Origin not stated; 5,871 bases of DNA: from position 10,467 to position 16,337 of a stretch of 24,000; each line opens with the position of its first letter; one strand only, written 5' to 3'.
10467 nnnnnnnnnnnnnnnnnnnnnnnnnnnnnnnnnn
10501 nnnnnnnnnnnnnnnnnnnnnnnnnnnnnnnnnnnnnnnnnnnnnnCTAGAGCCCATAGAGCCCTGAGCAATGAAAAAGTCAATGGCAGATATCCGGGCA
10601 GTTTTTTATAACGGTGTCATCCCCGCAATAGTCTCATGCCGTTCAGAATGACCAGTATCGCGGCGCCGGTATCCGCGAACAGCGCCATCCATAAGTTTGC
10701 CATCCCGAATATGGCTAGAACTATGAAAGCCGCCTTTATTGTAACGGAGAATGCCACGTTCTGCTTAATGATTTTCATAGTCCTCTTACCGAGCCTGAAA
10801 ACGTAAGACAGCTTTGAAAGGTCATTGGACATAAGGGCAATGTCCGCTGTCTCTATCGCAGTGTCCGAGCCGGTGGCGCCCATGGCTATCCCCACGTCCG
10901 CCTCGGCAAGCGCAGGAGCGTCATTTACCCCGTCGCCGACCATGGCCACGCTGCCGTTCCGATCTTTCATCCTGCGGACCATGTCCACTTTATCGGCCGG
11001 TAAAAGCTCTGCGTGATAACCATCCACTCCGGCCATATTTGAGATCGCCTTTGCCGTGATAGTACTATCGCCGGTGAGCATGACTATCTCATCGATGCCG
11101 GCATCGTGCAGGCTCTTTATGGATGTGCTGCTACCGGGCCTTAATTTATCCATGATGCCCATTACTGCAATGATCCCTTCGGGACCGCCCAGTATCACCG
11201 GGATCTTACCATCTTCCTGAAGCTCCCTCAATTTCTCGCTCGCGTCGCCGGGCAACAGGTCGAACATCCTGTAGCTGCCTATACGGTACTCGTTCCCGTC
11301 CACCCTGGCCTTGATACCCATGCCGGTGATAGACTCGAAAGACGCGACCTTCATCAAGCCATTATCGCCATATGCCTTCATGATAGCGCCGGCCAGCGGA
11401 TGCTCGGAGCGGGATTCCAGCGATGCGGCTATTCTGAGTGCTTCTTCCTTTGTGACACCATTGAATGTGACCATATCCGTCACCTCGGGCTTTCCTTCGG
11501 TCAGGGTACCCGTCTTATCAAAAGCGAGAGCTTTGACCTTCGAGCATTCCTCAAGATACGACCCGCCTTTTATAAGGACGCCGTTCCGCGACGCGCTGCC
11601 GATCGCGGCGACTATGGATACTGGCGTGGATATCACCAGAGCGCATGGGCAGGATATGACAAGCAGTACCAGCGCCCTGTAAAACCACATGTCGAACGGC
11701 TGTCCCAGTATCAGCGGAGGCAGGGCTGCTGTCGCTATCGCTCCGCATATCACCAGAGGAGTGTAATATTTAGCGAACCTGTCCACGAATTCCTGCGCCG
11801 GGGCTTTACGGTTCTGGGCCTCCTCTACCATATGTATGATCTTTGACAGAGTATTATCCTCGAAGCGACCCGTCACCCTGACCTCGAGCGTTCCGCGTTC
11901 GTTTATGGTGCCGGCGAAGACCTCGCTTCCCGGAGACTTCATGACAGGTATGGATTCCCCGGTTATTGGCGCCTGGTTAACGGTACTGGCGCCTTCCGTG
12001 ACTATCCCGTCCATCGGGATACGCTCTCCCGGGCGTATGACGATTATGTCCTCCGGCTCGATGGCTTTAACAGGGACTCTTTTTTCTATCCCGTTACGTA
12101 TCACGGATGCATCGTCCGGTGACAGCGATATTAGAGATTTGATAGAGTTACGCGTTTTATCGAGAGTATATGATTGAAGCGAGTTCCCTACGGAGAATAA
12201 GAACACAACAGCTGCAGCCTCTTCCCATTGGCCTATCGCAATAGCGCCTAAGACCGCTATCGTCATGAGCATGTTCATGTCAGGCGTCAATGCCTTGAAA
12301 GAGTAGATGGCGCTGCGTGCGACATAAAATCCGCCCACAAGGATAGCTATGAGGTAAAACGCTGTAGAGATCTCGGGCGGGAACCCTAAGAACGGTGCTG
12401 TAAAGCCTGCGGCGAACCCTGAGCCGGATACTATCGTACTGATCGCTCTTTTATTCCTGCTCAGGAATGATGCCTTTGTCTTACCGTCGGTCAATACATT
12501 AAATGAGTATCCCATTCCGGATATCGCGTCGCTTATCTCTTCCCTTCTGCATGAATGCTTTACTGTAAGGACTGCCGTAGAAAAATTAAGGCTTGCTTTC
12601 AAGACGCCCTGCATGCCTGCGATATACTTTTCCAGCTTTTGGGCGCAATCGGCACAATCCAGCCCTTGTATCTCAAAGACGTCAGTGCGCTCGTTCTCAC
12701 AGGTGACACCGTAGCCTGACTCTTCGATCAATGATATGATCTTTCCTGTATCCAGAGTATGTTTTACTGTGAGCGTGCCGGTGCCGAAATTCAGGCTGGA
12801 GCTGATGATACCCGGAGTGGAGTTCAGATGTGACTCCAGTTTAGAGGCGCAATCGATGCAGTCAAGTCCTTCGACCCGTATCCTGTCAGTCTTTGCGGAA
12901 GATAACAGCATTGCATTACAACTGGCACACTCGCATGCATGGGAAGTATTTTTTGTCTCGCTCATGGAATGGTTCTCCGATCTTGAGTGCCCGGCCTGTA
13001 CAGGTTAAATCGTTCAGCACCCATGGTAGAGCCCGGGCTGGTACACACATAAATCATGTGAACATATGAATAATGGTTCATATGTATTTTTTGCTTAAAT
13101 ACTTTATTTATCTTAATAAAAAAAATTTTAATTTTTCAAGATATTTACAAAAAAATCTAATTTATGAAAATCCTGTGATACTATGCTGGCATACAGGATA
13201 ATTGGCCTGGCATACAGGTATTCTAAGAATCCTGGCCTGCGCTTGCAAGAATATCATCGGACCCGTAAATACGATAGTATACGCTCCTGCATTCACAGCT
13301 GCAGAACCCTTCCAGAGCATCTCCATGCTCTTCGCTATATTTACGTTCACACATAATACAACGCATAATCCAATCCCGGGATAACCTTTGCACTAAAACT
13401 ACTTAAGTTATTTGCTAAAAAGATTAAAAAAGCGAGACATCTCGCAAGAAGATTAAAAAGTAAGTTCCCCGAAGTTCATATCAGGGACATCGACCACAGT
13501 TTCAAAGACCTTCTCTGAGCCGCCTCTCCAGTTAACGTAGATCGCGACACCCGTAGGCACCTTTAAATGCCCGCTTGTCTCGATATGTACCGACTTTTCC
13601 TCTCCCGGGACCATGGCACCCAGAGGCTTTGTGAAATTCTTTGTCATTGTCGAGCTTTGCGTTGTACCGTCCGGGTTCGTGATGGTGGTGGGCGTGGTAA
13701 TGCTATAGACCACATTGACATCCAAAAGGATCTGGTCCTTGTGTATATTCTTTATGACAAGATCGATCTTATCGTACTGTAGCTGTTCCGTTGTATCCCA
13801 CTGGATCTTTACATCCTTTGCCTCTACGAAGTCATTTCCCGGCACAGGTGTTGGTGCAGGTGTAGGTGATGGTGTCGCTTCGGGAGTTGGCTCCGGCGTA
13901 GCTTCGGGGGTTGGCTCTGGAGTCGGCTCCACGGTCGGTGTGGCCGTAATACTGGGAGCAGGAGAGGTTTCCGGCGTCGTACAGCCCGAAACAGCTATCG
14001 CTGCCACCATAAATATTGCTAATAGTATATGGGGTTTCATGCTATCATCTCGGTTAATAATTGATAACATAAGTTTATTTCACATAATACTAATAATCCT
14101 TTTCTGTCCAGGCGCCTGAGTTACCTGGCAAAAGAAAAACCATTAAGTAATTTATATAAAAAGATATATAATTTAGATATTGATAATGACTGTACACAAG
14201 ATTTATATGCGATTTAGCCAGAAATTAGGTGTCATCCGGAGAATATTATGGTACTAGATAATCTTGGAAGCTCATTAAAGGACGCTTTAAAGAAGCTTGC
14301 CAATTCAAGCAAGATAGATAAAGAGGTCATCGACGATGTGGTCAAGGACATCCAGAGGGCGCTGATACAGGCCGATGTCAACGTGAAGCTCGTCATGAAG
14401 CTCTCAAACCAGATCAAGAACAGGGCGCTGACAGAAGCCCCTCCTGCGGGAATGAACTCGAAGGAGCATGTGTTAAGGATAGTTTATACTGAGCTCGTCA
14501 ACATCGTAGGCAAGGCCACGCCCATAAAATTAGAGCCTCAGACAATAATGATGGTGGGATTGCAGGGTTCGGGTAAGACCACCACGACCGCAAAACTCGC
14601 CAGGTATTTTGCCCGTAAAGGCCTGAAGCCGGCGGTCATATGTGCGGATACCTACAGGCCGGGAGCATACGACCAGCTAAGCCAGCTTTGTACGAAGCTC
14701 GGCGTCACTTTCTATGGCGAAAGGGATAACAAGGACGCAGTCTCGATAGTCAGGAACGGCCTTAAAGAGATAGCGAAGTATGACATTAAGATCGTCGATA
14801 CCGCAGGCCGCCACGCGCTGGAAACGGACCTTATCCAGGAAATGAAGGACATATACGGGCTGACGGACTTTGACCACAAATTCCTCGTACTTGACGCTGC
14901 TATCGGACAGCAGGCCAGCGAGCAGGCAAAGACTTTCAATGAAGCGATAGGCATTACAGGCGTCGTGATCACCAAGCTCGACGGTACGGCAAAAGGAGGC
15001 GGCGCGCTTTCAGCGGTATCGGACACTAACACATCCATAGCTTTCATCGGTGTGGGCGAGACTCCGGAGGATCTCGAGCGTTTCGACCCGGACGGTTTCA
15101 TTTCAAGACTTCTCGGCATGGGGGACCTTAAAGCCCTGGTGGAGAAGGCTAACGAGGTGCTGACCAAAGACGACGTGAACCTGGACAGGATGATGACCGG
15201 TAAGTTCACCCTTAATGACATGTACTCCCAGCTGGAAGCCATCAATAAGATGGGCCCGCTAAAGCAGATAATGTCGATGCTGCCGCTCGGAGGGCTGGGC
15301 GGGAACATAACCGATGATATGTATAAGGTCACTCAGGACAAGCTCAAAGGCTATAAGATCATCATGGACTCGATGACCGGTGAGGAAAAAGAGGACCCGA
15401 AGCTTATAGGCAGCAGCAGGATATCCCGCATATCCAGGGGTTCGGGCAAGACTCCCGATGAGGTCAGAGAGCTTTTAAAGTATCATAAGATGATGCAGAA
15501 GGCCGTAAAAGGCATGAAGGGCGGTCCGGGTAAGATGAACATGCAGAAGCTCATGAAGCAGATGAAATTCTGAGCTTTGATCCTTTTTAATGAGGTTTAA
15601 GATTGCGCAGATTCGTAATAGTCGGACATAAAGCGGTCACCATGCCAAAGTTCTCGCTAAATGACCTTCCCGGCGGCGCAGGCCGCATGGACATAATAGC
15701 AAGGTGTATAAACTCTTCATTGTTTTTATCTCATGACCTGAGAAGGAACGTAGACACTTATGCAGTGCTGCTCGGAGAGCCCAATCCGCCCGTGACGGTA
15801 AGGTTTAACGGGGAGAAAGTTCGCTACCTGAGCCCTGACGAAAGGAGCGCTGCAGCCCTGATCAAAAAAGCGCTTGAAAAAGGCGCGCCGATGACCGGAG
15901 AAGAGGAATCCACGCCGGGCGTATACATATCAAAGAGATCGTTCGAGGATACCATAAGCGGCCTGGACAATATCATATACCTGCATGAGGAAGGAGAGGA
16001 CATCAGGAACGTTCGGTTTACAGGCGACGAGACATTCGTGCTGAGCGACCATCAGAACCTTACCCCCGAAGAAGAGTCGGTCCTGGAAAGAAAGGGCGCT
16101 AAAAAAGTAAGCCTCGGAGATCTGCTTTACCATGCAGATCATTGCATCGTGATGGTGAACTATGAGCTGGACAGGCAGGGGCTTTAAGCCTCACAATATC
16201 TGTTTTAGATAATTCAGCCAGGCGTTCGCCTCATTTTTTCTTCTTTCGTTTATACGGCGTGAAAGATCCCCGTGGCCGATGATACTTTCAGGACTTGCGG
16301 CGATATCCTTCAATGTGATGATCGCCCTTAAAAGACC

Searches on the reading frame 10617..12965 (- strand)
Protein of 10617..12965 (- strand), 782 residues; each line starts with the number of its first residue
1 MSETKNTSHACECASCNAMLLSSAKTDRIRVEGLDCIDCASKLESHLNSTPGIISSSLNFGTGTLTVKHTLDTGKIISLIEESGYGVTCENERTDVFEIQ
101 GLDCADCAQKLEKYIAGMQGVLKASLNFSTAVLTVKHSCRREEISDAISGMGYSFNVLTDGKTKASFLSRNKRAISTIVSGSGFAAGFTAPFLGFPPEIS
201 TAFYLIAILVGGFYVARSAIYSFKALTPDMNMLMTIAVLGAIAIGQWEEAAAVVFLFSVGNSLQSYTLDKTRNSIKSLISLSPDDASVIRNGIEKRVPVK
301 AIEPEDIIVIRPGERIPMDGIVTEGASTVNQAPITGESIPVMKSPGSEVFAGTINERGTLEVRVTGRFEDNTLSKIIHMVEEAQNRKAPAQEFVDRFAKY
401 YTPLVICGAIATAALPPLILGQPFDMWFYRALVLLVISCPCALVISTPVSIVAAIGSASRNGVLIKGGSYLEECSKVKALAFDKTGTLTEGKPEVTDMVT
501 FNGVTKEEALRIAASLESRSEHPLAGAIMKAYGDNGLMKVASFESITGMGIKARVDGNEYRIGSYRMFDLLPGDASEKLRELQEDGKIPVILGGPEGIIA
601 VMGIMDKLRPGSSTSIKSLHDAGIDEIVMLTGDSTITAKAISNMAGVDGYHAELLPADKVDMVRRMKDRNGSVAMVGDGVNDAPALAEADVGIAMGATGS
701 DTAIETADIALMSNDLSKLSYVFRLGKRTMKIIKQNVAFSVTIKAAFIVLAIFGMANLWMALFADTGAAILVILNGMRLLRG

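Call 50: search_protein_families(library=pfam, proteins=[window:10617-12965:-], max_evalue=0.001)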
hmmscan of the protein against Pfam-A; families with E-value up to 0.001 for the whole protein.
window:10617-12965:- (782 aa): 3 families
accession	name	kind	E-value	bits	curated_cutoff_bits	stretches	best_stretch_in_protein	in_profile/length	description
PF00122.25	E1-E2_ATPase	-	8.8e-57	192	28.1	1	280-461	1-181/181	E1-E2 ATPase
PF00702.32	Hydrolase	-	1.3e-33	117.4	26.4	1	477-690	1-191/191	haloacid dehalogenase-like hydrolase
PF00403.32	HMA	-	3.7e-24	85.3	24.8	2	29-85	2-61/62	Heavy-metal-associated domain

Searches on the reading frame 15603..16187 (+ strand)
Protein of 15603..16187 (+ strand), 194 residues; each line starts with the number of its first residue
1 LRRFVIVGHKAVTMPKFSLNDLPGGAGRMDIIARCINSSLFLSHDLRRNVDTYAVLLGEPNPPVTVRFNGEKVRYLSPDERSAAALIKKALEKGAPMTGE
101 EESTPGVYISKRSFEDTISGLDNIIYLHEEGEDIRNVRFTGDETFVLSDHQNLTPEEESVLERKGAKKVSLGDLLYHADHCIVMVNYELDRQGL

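Call 8: search_protein_families(library=pfam, proteins=[window:15603-16187:+], max_evalue=0.01)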
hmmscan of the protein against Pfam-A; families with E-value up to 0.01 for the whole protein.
window:15603-16187:+ (194 aa): 1 family
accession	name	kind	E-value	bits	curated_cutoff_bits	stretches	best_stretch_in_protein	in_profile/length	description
PF04013.17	Methyltrn_RNA_2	-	2.3e-63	213.9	25.5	1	1-193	1-197/198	Putative SAM-dependent RNA methyltransferase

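Call 9: search_protein_families(library=ncbifam, proteins=[window:15603-16187:+], max_evalue=0.01)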
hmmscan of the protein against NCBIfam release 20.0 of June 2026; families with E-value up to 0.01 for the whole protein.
window:15603-16187:+ (194 aa): 1 family
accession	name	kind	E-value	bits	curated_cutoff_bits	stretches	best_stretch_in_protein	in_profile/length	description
NF002560.0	PRK02135.1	equivalog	3.2e-81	271.6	183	1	1-193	1-198/200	tRNA (pseudouridine(54)-N(1))-methyltransferase TrmY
